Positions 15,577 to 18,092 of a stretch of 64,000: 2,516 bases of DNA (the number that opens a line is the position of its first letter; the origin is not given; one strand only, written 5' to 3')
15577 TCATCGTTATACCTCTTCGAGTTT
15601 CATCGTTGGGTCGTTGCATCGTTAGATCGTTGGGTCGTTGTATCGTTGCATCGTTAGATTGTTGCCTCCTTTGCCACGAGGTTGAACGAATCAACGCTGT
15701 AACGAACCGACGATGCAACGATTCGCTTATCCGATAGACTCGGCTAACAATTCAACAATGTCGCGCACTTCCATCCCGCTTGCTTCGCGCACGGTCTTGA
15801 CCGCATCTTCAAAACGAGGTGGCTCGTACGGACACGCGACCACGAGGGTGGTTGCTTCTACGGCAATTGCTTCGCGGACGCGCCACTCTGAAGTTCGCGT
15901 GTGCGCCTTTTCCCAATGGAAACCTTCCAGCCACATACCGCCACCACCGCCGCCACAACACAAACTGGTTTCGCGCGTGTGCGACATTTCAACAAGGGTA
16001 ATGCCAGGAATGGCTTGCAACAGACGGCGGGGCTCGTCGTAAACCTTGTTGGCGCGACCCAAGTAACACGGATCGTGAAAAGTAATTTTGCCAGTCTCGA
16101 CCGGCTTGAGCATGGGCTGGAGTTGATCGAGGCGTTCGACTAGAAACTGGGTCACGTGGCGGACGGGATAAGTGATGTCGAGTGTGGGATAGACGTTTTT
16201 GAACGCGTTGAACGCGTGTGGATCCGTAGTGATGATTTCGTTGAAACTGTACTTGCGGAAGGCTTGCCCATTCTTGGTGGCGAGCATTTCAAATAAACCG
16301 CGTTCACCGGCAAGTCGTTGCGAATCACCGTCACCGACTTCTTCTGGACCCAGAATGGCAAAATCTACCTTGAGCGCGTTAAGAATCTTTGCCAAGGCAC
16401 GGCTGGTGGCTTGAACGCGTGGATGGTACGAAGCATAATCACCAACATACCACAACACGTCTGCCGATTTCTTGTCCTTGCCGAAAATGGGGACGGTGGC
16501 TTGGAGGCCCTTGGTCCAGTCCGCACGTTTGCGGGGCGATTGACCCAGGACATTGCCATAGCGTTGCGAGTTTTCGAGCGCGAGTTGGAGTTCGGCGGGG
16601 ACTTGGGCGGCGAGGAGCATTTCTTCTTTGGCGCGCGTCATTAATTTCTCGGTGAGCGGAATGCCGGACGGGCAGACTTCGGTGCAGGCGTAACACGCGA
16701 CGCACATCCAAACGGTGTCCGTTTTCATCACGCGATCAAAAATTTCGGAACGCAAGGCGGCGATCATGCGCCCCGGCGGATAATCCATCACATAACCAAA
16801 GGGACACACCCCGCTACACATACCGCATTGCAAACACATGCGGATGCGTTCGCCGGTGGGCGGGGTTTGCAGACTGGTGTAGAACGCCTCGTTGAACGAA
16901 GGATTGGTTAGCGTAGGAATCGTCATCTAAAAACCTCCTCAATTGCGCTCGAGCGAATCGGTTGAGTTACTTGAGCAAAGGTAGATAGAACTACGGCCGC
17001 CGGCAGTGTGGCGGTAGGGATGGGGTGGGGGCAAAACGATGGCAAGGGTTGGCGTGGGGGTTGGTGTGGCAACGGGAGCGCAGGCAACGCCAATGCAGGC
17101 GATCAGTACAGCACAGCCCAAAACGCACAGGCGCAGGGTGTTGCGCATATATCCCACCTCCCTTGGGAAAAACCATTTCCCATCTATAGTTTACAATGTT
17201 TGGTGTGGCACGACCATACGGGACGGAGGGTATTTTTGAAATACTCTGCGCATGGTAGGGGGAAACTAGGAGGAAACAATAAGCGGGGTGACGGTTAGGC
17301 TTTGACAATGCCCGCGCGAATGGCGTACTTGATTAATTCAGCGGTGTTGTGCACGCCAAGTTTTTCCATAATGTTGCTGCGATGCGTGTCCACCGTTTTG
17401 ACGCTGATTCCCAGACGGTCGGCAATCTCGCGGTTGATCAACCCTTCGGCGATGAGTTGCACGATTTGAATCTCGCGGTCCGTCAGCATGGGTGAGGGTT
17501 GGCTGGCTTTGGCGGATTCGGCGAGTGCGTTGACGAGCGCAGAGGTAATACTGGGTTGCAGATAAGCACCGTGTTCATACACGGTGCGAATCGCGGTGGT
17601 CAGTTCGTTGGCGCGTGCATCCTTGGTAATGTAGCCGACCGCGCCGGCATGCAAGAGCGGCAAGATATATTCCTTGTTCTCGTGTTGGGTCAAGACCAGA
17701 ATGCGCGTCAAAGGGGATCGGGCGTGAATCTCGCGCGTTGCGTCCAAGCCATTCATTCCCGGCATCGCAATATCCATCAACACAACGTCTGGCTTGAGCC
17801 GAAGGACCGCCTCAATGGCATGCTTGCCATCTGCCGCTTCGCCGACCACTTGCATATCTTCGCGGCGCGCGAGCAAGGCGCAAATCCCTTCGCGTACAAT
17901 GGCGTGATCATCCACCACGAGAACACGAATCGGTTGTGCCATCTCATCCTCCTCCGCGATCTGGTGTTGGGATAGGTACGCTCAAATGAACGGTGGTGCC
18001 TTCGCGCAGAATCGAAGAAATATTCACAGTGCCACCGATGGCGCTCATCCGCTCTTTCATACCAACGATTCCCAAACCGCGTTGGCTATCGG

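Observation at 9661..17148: etfBA operon bracketed by two HdrD/DsrK-like CCG proteins (one membrane-anchored) and ending in an HdrA paralog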

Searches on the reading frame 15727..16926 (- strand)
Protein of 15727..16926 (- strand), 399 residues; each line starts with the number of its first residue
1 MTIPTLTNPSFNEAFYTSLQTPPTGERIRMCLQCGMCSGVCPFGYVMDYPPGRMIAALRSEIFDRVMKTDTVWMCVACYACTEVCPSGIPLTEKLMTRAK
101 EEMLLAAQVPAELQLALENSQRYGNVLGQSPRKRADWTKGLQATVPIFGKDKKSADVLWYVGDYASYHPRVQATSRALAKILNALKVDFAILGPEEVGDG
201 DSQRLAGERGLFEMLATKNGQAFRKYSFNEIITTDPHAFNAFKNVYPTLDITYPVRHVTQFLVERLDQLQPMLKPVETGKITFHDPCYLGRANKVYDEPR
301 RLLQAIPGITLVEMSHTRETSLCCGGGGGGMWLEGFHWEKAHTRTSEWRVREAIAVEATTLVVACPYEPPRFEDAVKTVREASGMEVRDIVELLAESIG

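Call 3: search_protein_families(library=pfam, proteins=[window:15727-16926:-])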
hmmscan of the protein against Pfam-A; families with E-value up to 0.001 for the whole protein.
window:15727-16926:- (399 aa): 7 families
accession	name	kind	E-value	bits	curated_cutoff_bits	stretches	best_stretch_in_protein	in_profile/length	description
PF02754.22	CCG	-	3.6e-17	62.7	20.6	1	281-366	1-78/85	Cysteine-rich domain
PF13183.11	Fer4_8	-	1.3e-11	45.3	27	1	29-89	3-68/68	4Fe-4S dicluster domain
PF13187.11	Fer4_9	-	1.2e-09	38.5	27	1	30-88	1-50/52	4Fe-4S dicluster domain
PF13534.11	Fer4_17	-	3.2e-09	37.6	22.2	1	31-89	2-60/61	4Fe-4S dicluster domain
PF13237.11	Fer4_10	-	3.4e-07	30.5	25.5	1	30-86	8-53/53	4Fe-4S dicluster domain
PF12838.12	Fer4_7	-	0.0003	21.6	27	0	31-89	2-52/52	4Fe-4S dicluster domain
PF14697.11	Fer4_21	-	0.0006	20.3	35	0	74-86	40-52/59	4Fe-4S dicluster domain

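Call 4: search_protein_families(library=ncbifam, proteins=[window:15727-16926:-])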
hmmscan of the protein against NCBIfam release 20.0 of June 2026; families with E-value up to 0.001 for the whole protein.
window:15727-16926:- (399 aa): 25 families
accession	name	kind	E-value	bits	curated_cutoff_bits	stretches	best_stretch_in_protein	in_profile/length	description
NF004898.0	PRK06259.1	equivalog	1.2e-36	126.4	385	1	26-397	131-487/488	fumarate reductase (CoM/CoB) subunit TfrB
NF045670.1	quin_L_LdhH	equivalog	7.4e-21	74.1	800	2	173-367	483-680/706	L-lactate dehydrogenase (quinone) large subunit LdhH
TIGR03290.1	CoB_CoM_SS_C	equivalog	7.1e-17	61.7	160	1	28-97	1-70/144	CoB--CoM heterodisulfide reductase subunit C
NF008369.0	PRK11168.1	equivalog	8.1e-15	54.6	278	2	28-107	10-91/401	anaerobic glycerol-3-phosphate dehydrogenase subunit C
NF045724.1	ferredox_TmcB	equivalog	4.4e-14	51.9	735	1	29-379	41-411/430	electron transfer complex ferredoxin TmcB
NF041890.1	hdrC_Methbact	equivalog_domain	7.8e-14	51.7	270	1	26-88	26-87/192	ferredoxin:CoB-CoM heterodisulfide reductase subunit HdrC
NF045663.1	diclust_near_Sec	equivalog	1.8e-12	46.2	530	1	206-329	467-583/759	pyridine nucleotide-disulfide oxidoreductase/dicluster-binding protein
NF008434.0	PRK11274.1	equivalog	1.4e-11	44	333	2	27-93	21-93/409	glycolate oxidase subunit GlcF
TIGR03379.1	glycerol3P_GlpC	equivalog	5.6e-11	41.8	279.9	2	250-328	263-335/397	anaerobic glycerol-3-phosphate dehydrogenase subunit GlpC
NF045796.1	DsrK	equivalog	6.7e-11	41.5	400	1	72-337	117-381/453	sulfate reduction electron transfer complex DsrMKJOP subunit DsrK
NF041779.1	hetero_SS_HdrC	equivalog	1.5e-10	40.9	350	1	13-87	16-88/198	ferredoxin:CoB-CoM heterodisulfide reductase subunit HdrC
NF038018.1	qmoC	equivalog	5.3e-10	39.3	300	1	24-101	13-89/360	quinone-interacting membrane-bound oxidoreductase complex subunit QmoC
NF045711.1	sulf_resp_HmcF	equivalog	2e-09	36.8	750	1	243-366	301-418/457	sulfate respiration complex iron-sulfur protein HmcF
TIGR01945.1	rnfC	subfamily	1.7e-08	33.5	245.95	1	27-97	361-426/435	RnfABCDGE type electron transport complex subunit C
NF003454.1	PRK05035.1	equivalog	2.2e-08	33.1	345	1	26-94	364-427/556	electron transport complex subunit RsxC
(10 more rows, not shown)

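Call 23: search_solved_structures(query=window:15727-16926:-, max_evalue=0.001, show_alignments=1)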
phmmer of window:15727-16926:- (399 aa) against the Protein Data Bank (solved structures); distinct sequences matched with E-value up to 0.001: 8.
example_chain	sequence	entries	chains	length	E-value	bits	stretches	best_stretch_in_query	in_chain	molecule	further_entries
9ojn_A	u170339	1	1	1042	6.2e-56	192.9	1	63-397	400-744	Iron-sulfur-binding reductase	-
8rvv_C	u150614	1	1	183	7.1e-13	51.2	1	23-101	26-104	H(2):CoB-CoM heterodisulfide,ferredoxin reductase subunit C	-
8rvu_c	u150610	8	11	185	7.3e-13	51.1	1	23-101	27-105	H(2):CoB-CoM heterodisulfide,ferredoxin reductase subunit C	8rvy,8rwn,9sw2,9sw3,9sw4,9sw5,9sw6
5odc_C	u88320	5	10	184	4.3e-12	48.6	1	27-99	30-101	Heterodisulfide reductase, subunit C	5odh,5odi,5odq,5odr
9sfi_E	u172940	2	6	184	4.6e-12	48.5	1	21-97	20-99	H(2)/formate:CoB-CoM heterodisulfide,ferredoxin reductase subunit C2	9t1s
7bkb_C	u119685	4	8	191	3e-09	39.2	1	7-98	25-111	CoB--CoM heterodisulfide reductase subunit C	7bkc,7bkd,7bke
9sw6_H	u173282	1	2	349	0.00028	22.9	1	30-98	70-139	Tungsten formylmethanofuran dehydrogenase, subunit F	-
5t5i_F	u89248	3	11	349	0.00043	22.3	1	30-98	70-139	Tungsten formylmethanofuran dehydrogenase subunit fwdF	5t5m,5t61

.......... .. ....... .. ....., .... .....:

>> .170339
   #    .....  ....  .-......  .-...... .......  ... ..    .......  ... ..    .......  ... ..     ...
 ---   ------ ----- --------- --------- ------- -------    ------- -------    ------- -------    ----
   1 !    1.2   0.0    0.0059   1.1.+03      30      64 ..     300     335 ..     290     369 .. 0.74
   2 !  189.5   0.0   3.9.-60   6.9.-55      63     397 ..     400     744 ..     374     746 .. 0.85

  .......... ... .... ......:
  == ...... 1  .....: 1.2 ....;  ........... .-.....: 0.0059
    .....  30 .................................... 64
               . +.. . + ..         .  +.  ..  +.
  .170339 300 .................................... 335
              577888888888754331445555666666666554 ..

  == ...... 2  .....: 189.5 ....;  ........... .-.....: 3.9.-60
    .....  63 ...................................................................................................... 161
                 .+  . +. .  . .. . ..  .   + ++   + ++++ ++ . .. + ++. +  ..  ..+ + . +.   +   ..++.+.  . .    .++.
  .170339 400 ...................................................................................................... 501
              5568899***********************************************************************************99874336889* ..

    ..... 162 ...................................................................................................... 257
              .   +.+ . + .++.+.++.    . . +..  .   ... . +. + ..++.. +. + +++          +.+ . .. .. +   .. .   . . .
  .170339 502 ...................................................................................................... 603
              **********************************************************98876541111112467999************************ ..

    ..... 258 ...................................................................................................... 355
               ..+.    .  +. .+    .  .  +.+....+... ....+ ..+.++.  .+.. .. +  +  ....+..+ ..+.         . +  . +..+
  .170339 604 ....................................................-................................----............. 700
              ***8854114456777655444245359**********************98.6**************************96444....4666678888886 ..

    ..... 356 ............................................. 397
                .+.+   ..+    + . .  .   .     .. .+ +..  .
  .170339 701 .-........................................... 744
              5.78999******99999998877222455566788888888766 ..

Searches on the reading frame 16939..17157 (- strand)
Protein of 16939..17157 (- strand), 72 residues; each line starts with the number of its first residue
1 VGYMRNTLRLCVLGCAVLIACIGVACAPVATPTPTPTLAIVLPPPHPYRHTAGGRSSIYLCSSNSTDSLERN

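Call 3: search_protein_families(library=pfam, proteins=[window:16939-17157:-])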
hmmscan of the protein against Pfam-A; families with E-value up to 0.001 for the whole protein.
window:16939-17157:- (72 aa): 0 families

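Call 4: search_protein_families(library=ncbifam, proteins=[window:16939-17157:-])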
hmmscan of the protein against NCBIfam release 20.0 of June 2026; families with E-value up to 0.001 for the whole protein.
window:16939-17157:- (72 aa): 0 families

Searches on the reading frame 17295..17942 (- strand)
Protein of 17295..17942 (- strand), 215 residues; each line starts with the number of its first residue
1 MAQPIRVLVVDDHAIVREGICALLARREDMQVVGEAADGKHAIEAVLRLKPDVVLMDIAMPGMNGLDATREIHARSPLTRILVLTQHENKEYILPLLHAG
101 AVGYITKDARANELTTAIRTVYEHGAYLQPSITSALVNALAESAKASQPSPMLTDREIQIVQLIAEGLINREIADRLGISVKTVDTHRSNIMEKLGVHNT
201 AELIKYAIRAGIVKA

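Call 14: search_protein_families(library=pfam, proteins=[window:17295-17942:-])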
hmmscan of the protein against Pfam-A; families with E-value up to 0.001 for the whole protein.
window:17295-17942:- (215 aa): 5 families
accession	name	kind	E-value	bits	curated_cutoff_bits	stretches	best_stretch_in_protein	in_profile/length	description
PF00072.30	Response_reg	-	3.1e-31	108.3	30.2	1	7-119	1-111/111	Response regulator receiver domain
PF00196.25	GerE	-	9.6e-22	76.8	23.5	1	152-207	2-57/57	Bacterial regulatory proteins, luxR family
PF13384.12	HTH_23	-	3.8e-06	27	24.6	1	156-186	6-36/50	Homeodomain-like domain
PF08281.18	Sigma70_r4_2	-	1.5e-05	25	25.7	1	153-195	11-54/54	Sigma-70, region 4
PF24657.1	DUF7646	-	0.00013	22.3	27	0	165-205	28-68/85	Domain of unknown function (DUF7646)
